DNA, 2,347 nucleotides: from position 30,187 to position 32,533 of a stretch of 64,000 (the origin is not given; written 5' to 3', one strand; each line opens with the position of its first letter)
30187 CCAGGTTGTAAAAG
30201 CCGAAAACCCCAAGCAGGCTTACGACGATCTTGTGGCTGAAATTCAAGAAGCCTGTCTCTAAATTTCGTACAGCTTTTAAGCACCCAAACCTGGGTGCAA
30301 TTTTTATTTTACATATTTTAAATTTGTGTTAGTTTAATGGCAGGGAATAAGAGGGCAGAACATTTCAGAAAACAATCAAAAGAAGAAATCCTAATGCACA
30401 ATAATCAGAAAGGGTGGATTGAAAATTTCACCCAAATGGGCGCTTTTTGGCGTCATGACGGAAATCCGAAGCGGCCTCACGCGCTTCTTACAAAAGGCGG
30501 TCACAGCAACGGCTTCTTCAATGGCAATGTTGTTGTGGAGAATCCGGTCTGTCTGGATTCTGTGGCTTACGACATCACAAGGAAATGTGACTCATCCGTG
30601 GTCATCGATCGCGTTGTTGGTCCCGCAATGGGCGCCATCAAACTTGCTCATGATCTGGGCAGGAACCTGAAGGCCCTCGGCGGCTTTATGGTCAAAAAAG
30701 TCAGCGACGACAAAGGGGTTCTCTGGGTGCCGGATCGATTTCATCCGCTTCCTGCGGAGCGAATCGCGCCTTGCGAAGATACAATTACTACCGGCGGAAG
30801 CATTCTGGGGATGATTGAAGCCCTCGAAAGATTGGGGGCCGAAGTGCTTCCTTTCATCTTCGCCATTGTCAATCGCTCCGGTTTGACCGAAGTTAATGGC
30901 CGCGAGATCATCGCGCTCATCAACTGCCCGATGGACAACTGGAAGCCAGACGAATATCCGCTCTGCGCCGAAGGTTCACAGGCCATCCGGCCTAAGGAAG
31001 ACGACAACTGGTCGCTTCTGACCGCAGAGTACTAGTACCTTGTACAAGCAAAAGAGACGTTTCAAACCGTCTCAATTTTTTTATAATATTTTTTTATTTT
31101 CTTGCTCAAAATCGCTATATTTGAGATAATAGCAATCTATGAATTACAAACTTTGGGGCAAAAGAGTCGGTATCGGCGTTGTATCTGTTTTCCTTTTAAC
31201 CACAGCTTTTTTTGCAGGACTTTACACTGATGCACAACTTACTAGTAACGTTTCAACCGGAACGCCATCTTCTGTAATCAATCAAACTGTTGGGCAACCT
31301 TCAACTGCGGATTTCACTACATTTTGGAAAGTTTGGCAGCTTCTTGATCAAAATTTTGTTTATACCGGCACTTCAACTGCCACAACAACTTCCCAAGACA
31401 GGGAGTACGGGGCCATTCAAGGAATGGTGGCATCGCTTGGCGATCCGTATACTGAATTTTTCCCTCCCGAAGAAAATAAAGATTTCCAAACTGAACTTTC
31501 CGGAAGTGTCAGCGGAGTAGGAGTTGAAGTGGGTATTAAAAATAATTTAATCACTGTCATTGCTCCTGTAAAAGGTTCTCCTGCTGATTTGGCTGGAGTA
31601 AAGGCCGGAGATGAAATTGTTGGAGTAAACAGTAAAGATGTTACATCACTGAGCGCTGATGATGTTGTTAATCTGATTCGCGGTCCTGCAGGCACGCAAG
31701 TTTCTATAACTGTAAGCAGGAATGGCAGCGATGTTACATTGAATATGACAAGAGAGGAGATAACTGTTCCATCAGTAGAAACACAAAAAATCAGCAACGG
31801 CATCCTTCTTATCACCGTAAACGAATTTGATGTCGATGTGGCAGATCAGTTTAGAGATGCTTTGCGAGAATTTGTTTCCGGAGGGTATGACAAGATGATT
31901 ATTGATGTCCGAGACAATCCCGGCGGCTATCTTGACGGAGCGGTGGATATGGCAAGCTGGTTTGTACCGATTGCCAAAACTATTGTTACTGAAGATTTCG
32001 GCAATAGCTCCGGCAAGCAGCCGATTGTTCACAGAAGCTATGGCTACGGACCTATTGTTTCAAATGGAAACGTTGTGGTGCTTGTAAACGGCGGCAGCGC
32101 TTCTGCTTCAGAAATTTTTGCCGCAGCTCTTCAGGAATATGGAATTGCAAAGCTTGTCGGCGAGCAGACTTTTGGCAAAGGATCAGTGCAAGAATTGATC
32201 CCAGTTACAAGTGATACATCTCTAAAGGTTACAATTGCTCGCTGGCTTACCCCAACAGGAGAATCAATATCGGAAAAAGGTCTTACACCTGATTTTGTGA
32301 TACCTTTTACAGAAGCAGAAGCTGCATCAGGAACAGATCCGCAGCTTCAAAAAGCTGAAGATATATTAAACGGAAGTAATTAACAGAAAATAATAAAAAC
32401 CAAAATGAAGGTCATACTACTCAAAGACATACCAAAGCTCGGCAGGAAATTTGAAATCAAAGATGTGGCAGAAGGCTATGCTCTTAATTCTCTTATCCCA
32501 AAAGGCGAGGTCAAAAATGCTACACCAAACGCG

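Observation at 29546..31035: GC-rich pyrF-pyrE pair, each with its own terminator: apparently acquired orotate-to-UMP module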

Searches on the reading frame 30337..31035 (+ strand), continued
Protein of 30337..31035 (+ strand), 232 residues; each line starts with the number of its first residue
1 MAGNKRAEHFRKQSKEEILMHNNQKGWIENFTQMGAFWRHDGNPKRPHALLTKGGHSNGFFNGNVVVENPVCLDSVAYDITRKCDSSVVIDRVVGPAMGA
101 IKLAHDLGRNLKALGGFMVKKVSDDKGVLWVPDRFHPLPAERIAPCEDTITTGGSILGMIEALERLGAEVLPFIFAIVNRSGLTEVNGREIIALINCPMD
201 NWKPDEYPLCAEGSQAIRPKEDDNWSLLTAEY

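Call 55: search_protein_families(library=pfam, proteins=[L009:2254-3090:+, L009:4896-5837:+, L009:5750-6907:+, L009:6889-7986:+, L009:7962-8648:+, L009:8639-9391:+, L009:10812-12455:+], max_evalue=0.00001)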
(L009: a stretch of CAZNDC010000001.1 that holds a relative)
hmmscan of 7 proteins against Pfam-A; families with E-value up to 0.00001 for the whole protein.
L009:2254-3090:+ (279 aa): 1 family
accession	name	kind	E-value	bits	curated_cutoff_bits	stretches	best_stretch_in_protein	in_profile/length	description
PF00202.27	Aminotran_3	-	3.3e-64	217.5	30.5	1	21-273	11-271/403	Aminotransferase class-III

L009:4896-5837:+ (314 aa): 2 families
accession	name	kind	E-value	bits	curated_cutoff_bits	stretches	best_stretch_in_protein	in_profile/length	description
PF02729.26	OTCace_N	-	3.3e-47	160.7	29.9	1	17-154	1-147/148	Aspartate/ornithine carbamoyltransferase, carbamoyl-P binding domain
PF00185.30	OTCace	-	2.8e-23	83.1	29.4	1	161-311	1-156/157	Aspartate/ornithine carbamoyltransferase, Asp/Orn binding domain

L009:5750-6907:+ (386 aa): 1 family
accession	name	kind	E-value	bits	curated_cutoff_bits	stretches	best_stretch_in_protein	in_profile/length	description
PF01979.26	Amidohydro_1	-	6.5e-10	39.2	25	1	47-274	3-252/345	Amidohydrolase family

L009:6889-7986:+ (366 aa): 1 family
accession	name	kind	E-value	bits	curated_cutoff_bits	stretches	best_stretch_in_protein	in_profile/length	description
PF01180.27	DHO_dh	-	1.6e-22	80.5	27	1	128-362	63-288/291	Dihydroorotate dehydrogenase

L009:7962-8648:+ (229 aa): 1 family
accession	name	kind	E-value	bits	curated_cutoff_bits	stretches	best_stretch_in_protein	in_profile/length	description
PF00156.33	Pribosyltran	-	1.6e-11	44.2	26.3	1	62-184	13-133/158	Phosphoribosyl transferase domain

L009:8639-9391:+ (251 aa): 1 family
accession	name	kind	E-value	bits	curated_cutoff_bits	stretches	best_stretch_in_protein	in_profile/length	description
PF00215.30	OMPdecase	-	1.1e-31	111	27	1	16-240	2-218/221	Orotidine 5'-phosphate decarboxylase / HUMPS family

L009:10812-12455:+ (548 aa): 2 families
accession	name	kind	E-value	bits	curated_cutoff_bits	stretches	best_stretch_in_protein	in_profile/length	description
PF02518.31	HATPase_c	-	1.2e-27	97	26.4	1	434-541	2-107/111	Histidine kinase-, DNA gyrase B-, and HSP90-like ATPase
PF00512.31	HisKA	-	5.6e-11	42.8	26.9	1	318-384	2-65/66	His Kinase A (phospho-acceptor) domain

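Call 88: find_encoding_contigs(protein=P0184, flank=6000, max_places=1)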
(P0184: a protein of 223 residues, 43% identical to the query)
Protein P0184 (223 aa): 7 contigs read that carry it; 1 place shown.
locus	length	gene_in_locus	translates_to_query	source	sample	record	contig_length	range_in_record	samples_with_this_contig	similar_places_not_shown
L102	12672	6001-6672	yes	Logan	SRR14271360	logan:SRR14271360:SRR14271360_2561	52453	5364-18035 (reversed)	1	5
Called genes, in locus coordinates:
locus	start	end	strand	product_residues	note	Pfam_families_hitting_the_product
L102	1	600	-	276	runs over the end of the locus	PF13365:Trypsin_2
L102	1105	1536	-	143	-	-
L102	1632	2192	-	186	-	-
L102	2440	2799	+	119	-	-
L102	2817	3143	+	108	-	PF06305:LapA_dom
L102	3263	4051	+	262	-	PF04989:RMNT_CmcI, PF13578:Methyltransf_24 (weak)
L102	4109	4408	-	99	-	-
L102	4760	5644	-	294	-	PF02618:YceG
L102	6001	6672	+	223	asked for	PF00156:Pribosyltran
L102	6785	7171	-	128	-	-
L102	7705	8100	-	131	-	-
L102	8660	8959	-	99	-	-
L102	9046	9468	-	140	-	PF08818:DUF1801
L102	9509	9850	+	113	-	PF13376:OmdA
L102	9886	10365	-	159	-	-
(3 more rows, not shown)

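Call 89: find_encoding_contigs(protein=P0208, flank=6000, max_places=1)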
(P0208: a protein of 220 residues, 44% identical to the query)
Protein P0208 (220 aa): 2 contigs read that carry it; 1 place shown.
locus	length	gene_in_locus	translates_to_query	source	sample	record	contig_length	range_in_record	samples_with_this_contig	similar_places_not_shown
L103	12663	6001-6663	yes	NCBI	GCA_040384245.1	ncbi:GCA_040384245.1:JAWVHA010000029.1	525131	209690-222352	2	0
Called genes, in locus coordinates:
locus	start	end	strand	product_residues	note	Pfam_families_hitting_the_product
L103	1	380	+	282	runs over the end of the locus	PF03171:2OG-FeII_Oxy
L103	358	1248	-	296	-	PF11738:DUF3298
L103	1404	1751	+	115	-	PF00203:Ribosomal_S19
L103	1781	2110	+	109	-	PF00237:Ribosomal_L22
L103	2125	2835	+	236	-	PF07650:KH_2, PF00189:Ribosomal_S3_C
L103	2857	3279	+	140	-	PF00252:Ribosomal_L16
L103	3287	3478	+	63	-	PF00831:Ribosomal_L29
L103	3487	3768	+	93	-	PF00366:Ribosomal_S17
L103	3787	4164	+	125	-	PF00238:Ribosomal_L14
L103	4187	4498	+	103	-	PF00467:KOW, PF17136:ribosomal_L24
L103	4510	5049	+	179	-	PF00281:Ribosomal_L5, PF00673:Ribosomal_L5_C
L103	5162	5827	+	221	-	PF03412:Peptidase_C39 (faint), PF13529:Peptidase_C39_2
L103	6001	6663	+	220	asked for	-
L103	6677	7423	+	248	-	PF00215:OMPdecase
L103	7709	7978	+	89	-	PF00253:Ribosomal_S14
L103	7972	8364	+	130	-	PF00410:Ribosomal_S8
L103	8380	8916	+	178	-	PF00347:Ribosomal_L6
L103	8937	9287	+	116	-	PF00861:Ribosomal_L18p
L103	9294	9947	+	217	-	PF00333:Ribosomal_S5, PF03719:Ribosomal_S5_C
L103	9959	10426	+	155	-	PF00828:Ribosomal_L27A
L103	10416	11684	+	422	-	PF00344:SecY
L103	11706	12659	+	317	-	PF13644:DKNYY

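Call 90: find_encoding_contigs(protein=P0196, flank=6000, max_places=1)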
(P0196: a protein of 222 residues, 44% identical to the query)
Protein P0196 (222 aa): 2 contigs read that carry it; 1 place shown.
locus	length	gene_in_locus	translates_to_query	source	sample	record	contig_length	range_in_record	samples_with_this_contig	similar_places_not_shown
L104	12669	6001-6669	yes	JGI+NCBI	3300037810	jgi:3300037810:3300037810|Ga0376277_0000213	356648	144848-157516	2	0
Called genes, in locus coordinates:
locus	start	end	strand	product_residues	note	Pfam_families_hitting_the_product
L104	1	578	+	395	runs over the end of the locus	PF16656:Pur_ac_phosph_N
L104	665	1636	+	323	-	-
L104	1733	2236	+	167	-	PF02518:HATPase_c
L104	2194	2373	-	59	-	-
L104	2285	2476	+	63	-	-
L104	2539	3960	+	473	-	PF00479:G6PD_N, PF02781:G6PD_C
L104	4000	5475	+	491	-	PF01336:tRNA_anti-codon, PF00152:tRNA-synt_2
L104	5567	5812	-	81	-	-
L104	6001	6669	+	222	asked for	PF00156:Pribosyltran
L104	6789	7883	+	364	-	PF01926:MMR_HSR1, PF02421:FeoB_N, PF06071:YchF-GTPase_C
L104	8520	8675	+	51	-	-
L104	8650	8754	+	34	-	-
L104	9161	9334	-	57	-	-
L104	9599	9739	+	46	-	-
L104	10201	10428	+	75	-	-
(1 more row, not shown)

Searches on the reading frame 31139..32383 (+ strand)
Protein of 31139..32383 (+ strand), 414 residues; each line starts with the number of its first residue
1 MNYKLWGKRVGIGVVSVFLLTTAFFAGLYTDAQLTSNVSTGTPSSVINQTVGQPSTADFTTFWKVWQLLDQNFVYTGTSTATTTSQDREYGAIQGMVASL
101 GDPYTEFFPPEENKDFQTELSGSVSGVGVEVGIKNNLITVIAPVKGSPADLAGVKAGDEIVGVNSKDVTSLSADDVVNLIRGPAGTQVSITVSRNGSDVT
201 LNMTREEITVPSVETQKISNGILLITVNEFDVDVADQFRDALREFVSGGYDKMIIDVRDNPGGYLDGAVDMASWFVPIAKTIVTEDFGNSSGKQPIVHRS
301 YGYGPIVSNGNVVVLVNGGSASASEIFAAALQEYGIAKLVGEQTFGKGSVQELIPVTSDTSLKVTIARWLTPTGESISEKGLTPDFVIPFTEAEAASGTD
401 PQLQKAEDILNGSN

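Call 3: search_protein_families(library=pfam, proteins=[window:31139-32383:+], max_evalue=0.01)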
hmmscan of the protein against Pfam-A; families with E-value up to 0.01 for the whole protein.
window:31139-32383:+ (414 aa): 6 families
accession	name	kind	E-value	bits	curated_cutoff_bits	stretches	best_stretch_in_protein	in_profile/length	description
PF03572.23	Peptidase_S41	-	2.2e-47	161.2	24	1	222-387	2-164/165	Peptidase family S41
PF17820.7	PDZ_6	-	1.5e-14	53.9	27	1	140-194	2-54/54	PDZ domain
PF00595.29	PDZ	-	8.1e-11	42.6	23.2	1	123-192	8-80/81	PDZ domain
PF13180.12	PDZ_2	-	1.2e-09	38.7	27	1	127-203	3-78/80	PDZ domain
PF22694.1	CtpB_N-like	-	5.4e-05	24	27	1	27-107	7-80/85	Activating protease CtpB N-terminal domain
PF14685.13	PDZ_Tricorn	-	0.0057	17.1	25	0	146-198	30-82/88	Tricorn protease PDZ domain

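Call 62: find_related_loci(query=window:31139-32383:+, collection=metagenome_contigs, flank=7000)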
Query window:31139-32383:+ (414 aa) in metagenome_contigs; peptide patterns used: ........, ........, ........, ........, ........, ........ (x = any residue, [..] = any of these).
133 stretches matched a pattern; 13 encode a relative of the query (tblastn E <= 1e-3); 13 distinct loci.
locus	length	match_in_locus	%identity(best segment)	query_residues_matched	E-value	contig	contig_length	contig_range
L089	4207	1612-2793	48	14-412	5e-117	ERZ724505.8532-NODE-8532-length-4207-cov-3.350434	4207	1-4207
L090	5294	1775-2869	48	45-413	4e-115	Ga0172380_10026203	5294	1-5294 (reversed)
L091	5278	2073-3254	47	14-413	7e-115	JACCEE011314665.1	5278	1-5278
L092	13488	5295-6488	47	9-410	8e-115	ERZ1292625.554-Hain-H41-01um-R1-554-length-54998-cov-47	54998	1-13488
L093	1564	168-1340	48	12-410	1e-122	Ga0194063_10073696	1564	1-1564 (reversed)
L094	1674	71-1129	49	59-411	8e-117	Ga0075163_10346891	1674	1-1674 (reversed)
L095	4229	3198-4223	51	9-353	1e-106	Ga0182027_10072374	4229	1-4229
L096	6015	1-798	51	150-411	3e-81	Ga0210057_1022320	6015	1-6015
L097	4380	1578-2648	35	20-394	3e-63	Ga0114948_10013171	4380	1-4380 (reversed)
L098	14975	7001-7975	36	58-388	2e-62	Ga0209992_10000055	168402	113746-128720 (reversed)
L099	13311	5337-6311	34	58-388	1e-60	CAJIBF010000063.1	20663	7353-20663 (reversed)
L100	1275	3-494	58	253-414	1e-56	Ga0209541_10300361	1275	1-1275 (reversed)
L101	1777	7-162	52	337-388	1e-13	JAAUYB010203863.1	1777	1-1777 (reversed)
